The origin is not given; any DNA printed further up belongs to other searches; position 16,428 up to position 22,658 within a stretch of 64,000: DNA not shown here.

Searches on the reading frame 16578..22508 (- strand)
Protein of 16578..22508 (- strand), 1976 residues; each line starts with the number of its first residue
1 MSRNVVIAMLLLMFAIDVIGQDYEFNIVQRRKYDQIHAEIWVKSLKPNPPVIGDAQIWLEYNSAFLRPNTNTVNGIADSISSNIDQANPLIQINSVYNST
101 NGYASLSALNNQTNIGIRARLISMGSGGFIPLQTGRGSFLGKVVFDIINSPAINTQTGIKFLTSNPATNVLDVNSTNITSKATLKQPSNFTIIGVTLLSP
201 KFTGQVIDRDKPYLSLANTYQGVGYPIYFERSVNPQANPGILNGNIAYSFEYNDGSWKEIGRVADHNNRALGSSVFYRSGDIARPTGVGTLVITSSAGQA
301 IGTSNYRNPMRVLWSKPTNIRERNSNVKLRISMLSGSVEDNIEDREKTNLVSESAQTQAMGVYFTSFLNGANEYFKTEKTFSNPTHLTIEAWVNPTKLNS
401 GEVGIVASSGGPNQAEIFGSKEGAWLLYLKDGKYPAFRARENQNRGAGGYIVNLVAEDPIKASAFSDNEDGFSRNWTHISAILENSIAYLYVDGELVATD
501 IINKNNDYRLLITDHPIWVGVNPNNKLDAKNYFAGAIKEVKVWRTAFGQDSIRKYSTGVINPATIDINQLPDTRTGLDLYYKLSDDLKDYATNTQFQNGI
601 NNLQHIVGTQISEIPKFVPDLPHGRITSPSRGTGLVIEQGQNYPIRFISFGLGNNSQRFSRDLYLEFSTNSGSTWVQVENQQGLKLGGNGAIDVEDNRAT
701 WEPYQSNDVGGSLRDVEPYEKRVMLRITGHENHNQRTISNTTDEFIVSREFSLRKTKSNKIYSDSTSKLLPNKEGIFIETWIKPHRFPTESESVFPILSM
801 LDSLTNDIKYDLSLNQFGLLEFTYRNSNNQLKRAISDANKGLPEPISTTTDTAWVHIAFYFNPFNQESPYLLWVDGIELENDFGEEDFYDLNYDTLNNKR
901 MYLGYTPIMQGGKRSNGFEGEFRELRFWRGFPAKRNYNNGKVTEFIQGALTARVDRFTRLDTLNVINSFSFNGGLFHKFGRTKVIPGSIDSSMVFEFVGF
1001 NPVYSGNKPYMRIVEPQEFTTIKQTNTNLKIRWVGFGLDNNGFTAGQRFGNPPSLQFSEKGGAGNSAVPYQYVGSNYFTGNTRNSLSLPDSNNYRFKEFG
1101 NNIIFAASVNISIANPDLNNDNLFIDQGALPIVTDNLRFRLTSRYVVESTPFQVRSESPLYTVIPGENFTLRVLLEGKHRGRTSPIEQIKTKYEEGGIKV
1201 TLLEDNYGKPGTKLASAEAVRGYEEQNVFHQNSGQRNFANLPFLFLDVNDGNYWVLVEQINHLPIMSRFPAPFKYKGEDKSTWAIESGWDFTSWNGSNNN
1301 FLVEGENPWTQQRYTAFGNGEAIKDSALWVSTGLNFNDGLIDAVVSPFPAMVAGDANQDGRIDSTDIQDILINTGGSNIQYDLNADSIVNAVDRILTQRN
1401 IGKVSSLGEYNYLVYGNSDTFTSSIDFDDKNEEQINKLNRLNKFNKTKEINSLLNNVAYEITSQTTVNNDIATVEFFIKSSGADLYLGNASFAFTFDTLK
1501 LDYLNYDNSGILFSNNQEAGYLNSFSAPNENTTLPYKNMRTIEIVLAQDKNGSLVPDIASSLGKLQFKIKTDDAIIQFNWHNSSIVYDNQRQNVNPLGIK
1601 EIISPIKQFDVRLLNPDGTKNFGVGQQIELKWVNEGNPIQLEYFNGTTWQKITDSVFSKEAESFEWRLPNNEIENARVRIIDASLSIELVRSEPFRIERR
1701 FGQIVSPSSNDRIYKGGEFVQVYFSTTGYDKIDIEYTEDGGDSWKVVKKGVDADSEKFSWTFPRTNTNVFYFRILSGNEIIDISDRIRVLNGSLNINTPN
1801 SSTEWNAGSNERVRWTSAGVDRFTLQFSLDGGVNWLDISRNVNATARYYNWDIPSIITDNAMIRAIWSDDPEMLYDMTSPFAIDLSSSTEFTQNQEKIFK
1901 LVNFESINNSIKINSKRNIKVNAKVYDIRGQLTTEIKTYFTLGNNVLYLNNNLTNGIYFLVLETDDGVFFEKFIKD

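Call 78: search_protein_families(library=pfam, max_evalue=0.01, proteins=[window:16578-22508:-])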
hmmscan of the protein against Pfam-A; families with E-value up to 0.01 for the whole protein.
window:16578-22508:- (1976 aa): 4 families
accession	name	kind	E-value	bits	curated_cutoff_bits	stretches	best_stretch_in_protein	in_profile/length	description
PF13385.13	Laminin_G_3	-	9.2e-24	84.7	27.6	2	370-552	2-150/151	Concanavalin A-like lectin/glucanases superfamily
PF21471.3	Reelin_subrepeat-B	-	0.00012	22.3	27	0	648-679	44-76/127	Reelin subrepeat B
PF18962.6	Por_Secre_tail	-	0.0023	18.6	27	1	1908-1974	7-74/75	Secretion system C-terminal sorting domain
PF10342.15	Kre9_KNH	-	0.0069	17.5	24.6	0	1798-1861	1-69/94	Kre9/KNH-like N-terminal Ig-like domain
